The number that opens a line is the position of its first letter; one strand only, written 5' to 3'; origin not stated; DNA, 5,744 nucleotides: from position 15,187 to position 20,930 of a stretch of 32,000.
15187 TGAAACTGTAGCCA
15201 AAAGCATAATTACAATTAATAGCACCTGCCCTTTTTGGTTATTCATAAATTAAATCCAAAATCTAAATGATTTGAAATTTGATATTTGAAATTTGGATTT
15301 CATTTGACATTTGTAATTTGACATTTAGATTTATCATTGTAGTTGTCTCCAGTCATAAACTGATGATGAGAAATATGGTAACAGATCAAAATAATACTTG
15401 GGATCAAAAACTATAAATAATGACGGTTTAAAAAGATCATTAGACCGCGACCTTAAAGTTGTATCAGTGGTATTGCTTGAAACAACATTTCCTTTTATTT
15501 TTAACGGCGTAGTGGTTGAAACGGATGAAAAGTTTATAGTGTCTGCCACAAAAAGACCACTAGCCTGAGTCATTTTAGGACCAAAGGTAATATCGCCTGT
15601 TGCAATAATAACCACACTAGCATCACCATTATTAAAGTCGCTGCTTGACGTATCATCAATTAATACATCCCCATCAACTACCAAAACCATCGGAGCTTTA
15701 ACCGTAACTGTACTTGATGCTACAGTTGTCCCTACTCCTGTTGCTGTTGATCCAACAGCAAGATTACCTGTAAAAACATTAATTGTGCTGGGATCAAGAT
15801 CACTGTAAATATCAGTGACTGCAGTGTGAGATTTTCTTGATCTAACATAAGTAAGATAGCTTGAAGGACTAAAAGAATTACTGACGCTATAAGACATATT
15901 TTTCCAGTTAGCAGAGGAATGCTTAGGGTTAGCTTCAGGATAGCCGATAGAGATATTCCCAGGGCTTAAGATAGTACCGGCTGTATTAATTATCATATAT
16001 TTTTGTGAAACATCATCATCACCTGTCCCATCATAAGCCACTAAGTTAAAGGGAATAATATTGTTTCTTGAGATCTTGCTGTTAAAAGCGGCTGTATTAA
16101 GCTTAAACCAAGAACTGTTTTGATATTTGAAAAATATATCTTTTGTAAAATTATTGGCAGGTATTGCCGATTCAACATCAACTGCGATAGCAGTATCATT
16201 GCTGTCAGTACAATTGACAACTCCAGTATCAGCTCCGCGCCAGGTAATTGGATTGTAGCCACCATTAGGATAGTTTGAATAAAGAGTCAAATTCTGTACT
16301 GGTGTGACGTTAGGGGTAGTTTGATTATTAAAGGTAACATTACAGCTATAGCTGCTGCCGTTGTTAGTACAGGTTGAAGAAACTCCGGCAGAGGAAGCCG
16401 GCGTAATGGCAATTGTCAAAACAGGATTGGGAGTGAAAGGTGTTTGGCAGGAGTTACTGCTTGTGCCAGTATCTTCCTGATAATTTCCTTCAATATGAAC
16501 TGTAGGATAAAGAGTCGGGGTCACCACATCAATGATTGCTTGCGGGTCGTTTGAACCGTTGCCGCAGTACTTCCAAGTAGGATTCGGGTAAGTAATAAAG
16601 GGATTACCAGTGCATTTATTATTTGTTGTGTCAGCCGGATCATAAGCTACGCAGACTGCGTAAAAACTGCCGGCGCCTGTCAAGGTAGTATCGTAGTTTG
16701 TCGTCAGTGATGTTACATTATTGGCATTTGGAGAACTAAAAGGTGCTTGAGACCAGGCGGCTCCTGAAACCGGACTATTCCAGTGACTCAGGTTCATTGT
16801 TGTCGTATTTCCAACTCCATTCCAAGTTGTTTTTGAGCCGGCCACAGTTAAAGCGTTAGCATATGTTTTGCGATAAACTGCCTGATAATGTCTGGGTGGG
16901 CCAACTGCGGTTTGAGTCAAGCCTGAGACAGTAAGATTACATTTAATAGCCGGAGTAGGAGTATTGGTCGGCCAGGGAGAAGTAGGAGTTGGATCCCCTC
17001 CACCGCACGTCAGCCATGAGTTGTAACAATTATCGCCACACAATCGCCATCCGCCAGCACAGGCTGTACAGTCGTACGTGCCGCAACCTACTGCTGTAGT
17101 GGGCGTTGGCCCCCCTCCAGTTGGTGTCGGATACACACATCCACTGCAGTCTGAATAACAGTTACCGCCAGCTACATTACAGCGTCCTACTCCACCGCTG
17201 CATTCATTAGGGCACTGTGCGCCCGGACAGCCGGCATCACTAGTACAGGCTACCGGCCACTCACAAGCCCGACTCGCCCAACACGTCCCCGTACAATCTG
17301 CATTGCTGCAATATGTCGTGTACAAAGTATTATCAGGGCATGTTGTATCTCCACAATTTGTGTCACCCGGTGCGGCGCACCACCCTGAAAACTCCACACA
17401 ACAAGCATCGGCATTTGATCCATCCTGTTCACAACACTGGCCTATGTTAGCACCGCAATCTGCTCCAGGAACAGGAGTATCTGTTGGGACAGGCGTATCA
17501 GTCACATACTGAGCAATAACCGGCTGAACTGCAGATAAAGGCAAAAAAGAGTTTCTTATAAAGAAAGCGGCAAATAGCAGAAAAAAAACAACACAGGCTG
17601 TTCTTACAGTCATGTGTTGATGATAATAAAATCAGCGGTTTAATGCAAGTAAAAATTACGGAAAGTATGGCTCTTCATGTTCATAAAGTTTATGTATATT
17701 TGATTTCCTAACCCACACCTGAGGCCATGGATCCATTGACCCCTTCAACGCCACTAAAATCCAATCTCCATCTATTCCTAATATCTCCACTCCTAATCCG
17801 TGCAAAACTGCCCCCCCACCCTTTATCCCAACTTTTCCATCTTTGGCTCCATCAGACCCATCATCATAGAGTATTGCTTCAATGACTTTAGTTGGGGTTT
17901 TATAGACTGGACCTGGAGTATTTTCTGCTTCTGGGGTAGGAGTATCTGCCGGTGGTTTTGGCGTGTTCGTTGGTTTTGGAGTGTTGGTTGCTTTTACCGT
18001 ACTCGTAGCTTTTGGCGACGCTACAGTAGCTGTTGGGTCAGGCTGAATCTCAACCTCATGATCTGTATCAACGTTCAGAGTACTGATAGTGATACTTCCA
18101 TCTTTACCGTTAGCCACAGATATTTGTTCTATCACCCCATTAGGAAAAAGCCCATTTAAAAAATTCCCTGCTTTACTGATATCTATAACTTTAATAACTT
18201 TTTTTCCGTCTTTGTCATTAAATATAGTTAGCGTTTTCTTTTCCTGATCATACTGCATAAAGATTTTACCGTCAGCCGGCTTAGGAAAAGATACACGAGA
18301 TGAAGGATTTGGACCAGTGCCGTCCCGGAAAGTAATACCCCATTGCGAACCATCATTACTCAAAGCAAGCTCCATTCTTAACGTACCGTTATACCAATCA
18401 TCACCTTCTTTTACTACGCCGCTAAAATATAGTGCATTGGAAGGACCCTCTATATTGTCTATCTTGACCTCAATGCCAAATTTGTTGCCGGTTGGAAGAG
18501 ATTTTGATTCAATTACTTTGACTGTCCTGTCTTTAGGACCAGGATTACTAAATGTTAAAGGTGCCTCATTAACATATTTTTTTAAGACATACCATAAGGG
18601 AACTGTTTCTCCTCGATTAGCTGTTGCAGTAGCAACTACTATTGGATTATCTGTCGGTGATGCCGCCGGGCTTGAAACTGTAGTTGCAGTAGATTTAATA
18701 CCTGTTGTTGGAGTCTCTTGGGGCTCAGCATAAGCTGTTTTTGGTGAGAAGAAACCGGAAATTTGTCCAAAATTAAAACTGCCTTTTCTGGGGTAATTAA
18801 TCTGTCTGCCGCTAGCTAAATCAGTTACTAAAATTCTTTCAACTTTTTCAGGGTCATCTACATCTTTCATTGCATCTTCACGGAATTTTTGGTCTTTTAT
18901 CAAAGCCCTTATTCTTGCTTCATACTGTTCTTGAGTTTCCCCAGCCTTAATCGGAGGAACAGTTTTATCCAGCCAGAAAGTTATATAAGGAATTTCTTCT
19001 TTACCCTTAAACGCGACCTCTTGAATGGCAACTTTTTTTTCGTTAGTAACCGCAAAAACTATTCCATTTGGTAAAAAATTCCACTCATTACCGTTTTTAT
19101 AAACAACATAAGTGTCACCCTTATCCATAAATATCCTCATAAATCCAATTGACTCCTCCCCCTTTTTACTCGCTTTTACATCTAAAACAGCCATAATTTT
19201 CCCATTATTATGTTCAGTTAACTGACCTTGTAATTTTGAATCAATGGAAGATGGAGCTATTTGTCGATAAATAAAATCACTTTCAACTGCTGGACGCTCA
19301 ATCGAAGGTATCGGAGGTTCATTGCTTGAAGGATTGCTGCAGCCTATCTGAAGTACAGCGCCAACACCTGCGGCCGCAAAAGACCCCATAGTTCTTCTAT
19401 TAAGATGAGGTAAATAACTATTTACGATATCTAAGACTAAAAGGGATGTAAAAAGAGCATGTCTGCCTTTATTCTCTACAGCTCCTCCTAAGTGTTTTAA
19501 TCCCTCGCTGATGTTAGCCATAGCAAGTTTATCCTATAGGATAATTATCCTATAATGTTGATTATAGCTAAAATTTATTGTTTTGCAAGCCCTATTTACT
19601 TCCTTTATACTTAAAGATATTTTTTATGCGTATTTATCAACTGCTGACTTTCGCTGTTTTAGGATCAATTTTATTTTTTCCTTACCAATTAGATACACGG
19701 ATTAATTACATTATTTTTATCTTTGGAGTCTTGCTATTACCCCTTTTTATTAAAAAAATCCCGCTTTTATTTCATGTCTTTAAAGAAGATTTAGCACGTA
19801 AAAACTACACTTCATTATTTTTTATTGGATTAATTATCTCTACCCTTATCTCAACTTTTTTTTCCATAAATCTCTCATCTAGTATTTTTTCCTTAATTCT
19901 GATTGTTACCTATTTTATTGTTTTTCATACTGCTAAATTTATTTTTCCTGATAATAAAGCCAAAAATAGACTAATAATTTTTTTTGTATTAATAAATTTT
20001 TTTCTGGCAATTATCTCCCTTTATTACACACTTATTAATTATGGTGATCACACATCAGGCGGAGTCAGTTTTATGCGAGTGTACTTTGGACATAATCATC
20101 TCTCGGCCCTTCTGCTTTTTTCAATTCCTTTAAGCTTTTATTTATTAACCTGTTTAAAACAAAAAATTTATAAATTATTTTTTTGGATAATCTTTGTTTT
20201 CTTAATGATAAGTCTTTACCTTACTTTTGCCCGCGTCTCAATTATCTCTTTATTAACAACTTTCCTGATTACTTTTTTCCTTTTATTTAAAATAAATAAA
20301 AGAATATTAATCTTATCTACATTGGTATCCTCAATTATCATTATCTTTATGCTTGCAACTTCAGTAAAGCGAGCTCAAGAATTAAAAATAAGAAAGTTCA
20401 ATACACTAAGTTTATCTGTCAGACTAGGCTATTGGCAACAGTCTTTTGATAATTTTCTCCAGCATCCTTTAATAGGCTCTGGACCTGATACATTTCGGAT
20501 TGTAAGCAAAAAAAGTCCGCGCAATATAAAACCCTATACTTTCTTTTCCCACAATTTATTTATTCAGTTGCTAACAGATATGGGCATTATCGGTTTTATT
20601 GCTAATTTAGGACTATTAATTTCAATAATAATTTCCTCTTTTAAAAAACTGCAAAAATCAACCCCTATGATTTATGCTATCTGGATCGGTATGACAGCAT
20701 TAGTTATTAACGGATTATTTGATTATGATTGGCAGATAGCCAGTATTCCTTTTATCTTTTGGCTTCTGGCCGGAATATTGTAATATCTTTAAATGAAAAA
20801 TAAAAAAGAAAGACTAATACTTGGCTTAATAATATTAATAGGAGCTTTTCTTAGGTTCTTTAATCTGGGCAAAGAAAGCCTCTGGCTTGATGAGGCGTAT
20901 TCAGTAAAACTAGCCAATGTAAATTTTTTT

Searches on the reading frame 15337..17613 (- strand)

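Call 6: search_protein_families(library=pfam, proteins=[window:15337-17613:-], max_evalue=0.001)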
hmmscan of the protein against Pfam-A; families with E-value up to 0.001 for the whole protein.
window:15337-17613:- (759 aa): 0 families

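Call 62: search_protein_families(library=pfam, proteins=[window:15337-17613:-], max_evalue=1)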
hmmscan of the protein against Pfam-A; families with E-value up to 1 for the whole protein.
window:15337-17613:- (759 aa): 1 family
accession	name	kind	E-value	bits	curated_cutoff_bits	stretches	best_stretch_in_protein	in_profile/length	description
PF24844.1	PolC_DP2_central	-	0.25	10.7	24.3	1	587-675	36-123/372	DNA polymerase II large subunit DP2, central domain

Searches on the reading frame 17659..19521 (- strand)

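Call 6: search_protein_families(library=pfam, proteins=[window:17659-19521:-], max_evalue=0.001)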
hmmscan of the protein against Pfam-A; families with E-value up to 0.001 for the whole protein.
window:17659-19521:- (621 aa): 0 families

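Call 62: search_protein_families(library=pfam, proteins=[window:17659-19521:-], max_evalue=1)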
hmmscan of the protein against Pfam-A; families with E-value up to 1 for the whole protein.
window:17659-19521:- (621 aa): 1 family
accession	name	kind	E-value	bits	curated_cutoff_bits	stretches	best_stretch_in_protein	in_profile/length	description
PF16056.10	DUF4799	-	0.39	10.3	27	1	475-578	8-114/375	Domain of unknown function (DUF4799)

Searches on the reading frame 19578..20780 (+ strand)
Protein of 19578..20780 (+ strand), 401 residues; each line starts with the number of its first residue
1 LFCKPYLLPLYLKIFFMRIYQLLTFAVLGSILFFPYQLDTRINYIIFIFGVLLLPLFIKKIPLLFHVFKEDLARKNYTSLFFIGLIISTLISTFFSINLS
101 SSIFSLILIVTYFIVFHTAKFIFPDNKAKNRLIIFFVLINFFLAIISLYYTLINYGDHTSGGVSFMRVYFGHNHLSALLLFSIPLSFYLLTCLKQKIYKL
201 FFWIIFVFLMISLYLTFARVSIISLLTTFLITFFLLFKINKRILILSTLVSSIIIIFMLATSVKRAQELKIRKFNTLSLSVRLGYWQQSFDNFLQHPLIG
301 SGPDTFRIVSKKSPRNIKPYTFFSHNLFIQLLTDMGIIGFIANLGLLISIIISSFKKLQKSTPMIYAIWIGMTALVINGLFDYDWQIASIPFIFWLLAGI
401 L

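Call 6: search_protein_families(library=pfam, proteins=[window:19578-20780:+], max_evalue=0.001)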
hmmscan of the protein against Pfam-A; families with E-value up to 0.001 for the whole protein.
window:19578-20780:+ (401 aa): 1 family
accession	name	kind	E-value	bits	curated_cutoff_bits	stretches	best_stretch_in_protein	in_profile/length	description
PF04932.20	Wzy_C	-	5e-20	72.2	31.7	1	205-342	2-147/149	O-Antigen ligase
